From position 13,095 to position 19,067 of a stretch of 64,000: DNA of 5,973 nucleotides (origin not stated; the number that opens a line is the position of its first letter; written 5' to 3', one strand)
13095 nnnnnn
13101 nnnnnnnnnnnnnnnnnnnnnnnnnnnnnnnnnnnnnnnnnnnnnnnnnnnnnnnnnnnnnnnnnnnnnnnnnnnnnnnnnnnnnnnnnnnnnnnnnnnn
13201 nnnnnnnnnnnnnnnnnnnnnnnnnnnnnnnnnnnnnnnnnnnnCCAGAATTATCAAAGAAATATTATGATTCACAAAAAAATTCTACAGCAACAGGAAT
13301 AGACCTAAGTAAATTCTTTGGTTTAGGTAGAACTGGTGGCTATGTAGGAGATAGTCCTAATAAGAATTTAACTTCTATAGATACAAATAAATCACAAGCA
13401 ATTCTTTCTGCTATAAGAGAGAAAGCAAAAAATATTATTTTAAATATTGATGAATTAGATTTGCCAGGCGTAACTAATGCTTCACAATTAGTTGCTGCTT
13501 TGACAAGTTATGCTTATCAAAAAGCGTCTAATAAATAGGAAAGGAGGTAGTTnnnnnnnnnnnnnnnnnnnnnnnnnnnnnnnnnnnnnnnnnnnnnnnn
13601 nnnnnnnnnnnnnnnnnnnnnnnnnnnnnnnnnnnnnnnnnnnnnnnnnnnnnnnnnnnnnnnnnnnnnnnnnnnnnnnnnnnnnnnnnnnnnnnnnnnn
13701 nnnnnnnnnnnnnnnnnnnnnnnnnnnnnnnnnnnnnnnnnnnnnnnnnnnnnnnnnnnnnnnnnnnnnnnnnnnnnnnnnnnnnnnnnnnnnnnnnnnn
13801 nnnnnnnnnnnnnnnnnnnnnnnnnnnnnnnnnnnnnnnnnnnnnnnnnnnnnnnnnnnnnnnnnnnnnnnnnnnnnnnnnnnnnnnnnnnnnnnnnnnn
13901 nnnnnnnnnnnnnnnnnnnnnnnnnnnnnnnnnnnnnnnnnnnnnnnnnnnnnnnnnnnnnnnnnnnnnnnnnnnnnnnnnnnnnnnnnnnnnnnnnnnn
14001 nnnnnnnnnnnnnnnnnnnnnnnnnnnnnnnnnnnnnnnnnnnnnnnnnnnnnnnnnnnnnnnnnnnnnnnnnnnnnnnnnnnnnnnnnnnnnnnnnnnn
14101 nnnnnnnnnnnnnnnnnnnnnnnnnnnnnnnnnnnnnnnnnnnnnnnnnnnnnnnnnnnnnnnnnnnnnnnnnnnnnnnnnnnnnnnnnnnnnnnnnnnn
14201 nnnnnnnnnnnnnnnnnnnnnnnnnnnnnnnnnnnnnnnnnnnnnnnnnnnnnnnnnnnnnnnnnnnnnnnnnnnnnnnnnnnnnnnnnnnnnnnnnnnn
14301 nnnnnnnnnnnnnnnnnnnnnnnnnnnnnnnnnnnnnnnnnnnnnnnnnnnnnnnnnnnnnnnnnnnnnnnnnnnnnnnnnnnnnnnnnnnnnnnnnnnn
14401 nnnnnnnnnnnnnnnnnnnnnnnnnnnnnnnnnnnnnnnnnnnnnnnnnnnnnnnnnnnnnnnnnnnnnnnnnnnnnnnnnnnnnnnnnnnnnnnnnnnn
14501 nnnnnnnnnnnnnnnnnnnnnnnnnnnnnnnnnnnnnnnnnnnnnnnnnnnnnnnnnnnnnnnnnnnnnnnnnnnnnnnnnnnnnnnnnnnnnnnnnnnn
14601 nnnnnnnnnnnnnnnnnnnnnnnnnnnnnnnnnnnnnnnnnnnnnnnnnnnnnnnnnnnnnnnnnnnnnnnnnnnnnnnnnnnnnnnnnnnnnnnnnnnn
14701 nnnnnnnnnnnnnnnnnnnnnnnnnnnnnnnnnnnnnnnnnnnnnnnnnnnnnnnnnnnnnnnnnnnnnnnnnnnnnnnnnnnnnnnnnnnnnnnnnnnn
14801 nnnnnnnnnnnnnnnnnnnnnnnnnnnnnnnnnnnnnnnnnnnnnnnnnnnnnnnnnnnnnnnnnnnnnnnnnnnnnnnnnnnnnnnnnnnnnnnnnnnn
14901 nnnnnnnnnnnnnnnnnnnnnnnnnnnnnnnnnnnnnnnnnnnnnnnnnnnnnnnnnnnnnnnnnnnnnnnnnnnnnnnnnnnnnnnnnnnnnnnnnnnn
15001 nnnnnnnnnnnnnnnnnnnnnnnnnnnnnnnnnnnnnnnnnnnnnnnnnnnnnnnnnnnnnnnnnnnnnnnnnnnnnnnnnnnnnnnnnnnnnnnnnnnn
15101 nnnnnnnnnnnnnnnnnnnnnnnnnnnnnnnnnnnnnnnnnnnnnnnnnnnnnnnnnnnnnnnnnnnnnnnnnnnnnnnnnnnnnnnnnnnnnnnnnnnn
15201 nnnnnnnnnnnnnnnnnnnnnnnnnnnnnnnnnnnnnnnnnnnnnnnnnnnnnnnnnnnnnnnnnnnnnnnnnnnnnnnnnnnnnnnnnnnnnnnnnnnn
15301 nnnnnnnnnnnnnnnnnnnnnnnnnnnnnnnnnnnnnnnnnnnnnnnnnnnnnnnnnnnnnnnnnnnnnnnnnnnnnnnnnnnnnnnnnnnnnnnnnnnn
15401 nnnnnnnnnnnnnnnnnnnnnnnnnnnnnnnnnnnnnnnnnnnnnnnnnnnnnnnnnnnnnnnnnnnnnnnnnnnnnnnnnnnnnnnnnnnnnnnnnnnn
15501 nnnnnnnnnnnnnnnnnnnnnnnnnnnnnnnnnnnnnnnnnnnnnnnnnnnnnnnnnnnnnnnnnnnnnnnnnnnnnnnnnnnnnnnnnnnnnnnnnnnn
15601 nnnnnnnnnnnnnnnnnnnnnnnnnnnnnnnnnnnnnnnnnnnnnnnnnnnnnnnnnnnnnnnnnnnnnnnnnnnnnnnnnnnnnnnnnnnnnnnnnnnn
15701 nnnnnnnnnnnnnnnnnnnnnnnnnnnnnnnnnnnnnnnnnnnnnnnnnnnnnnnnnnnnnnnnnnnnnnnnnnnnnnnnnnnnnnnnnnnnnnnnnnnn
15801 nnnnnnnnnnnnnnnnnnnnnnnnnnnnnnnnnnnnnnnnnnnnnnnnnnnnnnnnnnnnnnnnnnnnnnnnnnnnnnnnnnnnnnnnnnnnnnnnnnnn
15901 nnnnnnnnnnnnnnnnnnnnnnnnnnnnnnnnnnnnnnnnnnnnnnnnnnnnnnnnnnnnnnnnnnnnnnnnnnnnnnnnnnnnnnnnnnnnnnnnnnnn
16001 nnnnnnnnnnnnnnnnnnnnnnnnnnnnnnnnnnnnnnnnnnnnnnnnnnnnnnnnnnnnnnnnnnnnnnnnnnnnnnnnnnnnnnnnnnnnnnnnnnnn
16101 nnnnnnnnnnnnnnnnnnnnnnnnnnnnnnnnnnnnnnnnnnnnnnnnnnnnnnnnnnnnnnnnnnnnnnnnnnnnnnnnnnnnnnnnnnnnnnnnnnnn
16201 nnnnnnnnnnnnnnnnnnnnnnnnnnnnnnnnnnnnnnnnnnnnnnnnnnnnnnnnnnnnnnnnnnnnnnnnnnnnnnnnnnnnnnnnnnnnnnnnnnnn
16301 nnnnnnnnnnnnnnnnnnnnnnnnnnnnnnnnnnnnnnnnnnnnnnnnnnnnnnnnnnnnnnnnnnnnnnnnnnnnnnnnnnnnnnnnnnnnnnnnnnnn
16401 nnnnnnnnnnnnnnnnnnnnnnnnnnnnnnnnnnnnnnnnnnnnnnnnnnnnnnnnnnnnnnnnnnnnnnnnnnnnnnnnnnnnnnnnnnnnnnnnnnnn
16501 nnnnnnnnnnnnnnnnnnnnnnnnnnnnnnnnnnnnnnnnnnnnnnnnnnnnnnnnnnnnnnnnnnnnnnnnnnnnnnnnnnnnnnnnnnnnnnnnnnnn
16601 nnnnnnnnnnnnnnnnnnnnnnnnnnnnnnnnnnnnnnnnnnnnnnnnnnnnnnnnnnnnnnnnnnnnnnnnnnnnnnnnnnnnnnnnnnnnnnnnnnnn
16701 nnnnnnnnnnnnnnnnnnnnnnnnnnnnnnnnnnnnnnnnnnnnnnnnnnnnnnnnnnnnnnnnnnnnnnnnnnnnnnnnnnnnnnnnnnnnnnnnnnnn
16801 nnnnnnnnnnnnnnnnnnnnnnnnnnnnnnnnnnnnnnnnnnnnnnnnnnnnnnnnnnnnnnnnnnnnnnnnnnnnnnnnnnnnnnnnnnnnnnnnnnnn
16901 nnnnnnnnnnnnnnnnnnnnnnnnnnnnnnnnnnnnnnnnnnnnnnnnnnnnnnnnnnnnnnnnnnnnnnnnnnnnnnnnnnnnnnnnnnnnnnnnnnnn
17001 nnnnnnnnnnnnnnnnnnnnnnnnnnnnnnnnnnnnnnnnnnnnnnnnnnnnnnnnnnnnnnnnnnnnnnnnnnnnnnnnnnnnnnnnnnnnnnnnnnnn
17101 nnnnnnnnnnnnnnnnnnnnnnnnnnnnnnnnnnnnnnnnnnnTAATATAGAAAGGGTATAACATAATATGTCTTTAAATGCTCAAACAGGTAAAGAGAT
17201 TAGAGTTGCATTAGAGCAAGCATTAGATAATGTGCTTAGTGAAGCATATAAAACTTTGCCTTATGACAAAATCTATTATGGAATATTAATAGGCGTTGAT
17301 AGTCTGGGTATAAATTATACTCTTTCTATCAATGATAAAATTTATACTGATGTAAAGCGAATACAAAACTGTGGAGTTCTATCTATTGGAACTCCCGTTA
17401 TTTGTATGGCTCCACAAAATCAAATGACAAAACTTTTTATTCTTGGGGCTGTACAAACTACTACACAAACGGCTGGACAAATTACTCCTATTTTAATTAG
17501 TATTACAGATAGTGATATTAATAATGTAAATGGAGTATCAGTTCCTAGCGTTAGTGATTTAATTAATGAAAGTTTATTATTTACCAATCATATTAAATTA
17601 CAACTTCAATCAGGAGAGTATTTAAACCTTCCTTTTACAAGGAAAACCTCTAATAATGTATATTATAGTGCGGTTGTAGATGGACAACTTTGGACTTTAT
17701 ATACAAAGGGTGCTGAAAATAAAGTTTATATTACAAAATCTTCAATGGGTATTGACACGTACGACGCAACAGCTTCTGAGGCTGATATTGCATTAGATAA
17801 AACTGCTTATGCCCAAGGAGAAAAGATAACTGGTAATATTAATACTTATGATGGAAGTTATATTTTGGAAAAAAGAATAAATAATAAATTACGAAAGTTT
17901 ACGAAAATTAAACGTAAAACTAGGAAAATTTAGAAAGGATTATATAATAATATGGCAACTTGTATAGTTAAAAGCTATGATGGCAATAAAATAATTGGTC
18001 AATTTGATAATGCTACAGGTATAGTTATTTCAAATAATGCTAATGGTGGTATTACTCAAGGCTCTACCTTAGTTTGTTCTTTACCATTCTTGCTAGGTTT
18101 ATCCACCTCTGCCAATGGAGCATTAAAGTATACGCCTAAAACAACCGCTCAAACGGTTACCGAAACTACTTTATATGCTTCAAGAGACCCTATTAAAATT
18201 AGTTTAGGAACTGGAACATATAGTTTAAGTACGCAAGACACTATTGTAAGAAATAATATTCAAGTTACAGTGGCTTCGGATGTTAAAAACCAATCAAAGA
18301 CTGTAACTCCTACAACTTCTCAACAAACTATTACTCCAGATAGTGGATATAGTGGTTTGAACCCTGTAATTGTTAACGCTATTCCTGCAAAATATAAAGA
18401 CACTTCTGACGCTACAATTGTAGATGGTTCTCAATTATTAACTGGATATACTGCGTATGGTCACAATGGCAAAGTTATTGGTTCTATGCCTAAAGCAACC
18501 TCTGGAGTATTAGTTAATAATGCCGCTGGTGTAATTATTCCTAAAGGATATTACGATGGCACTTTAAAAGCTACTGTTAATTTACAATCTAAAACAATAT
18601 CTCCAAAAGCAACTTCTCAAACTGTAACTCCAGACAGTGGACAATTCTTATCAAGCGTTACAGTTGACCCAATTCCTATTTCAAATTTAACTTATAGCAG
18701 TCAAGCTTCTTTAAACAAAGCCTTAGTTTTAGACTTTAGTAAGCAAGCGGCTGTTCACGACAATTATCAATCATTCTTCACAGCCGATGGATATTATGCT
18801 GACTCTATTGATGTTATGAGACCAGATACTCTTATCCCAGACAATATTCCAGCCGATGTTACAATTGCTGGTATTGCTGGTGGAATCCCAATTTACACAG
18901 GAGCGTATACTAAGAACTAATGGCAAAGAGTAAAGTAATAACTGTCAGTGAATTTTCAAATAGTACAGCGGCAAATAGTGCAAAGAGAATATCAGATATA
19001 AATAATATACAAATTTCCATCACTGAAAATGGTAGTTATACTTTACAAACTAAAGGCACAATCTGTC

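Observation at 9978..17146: Two full-length tandem paralogous tape measure protein genes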

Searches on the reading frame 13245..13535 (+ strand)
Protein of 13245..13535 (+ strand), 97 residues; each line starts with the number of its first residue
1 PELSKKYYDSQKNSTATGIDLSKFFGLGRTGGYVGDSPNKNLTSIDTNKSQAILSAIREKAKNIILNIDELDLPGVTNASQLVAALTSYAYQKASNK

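Call 106: search_protein_representatives(protein=window:13245-13535:+)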
Query: 97 residues. Proteins with E-value up to 0.001 (for the whole library): 3; up to 1e-10: 1; up to 1e-30: 1. The best 3 are listed.
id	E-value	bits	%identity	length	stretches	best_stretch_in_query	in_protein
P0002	4.7e-52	189.7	98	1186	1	1-97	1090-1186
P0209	2.9e-06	43.6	41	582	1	3-94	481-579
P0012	2.7e-05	40.5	38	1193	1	3-95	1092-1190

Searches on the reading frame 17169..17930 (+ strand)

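Call 9: search_protein_families(library=phrogs, proteins=[window:17169-17930:+], max_evalue=0.001)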
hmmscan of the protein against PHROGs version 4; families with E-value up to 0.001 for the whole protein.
window:17169-17930:+ (254 aa): 1 family
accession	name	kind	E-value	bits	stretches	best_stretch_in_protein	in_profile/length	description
phrog_38337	-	unknown function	1e-06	28.7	1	191-230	299-338/622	-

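Call 77: search_protein_families(library=pfam, proteins=[window:17169-17930:+], max_evalue=0.01)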
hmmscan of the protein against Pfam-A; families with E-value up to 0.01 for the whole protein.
window:17169-17930:+ (254 aa): 0 families

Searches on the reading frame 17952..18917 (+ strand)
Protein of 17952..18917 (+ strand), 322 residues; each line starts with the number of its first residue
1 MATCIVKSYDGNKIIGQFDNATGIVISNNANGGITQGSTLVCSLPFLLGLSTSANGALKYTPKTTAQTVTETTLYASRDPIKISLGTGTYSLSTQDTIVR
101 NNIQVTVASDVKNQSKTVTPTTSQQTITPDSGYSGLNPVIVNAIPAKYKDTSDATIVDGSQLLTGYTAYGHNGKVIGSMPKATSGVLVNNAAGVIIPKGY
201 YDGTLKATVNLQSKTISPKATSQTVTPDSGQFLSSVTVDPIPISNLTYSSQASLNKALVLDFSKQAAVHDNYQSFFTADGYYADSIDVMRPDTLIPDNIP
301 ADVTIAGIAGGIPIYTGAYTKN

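Call 9: search_protein_families(library=phrogs, proteins=[window:17952-18917:+], max_evalue=0.001)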
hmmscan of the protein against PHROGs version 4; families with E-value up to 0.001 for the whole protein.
window:17952-18917:+ (322 aa): 1 family
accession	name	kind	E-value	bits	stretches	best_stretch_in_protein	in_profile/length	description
phrog_13589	-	unknown function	8.9e-10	38.1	1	150-270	784-905/1042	-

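Call 77: search_protein_families(library=pfam, proteins=[window:17952-18917:+], max_evalue=0.01)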
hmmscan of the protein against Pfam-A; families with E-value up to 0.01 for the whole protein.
window:17952-18917:+ (322 aa): 0 families
